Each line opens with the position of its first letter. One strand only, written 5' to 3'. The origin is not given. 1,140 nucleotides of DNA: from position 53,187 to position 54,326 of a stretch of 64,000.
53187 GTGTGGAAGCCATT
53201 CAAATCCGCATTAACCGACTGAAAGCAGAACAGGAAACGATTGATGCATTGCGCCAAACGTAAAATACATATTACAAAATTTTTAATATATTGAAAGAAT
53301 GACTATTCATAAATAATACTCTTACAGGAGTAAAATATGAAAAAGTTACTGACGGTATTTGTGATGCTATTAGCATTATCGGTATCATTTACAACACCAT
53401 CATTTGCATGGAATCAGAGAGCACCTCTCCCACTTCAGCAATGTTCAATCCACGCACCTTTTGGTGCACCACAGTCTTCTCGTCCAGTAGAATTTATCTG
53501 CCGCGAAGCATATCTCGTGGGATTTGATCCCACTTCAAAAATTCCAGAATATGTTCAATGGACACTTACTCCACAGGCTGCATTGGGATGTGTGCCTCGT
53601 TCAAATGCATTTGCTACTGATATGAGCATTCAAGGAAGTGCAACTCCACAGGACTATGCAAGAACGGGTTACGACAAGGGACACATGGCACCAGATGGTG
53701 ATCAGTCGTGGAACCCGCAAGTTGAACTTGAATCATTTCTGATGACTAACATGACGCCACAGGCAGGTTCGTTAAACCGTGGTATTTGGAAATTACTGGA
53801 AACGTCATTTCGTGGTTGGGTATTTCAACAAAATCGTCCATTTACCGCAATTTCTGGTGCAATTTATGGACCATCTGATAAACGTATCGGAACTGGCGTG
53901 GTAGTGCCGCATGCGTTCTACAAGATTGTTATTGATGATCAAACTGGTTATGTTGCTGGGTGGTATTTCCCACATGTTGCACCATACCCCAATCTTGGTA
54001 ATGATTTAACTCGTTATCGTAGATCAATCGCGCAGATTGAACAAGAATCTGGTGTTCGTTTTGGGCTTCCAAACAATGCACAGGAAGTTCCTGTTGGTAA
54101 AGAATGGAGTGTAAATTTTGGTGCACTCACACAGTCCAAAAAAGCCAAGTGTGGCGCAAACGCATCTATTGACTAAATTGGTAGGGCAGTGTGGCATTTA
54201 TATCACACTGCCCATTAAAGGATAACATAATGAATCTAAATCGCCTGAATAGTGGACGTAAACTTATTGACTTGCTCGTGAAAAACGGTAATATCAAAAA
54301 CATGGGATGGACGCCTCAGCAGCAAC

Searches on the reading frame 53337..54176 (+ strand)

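Call 13: search_protein_families(library=pfam, proteins=[window:53337-54176:+], max_evalue=0.01)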
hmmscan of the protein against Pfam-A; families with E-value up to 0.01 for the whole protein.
window:53337-54176:+ (279 aa): 1 family
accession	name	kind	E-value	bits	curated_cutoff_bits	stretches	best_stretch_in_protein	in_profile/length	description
PF01223.29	Endonuclease_NS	-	2.1e-35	122.9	23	1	43-242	9-216/223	DNA/RNA non-specific endonuclease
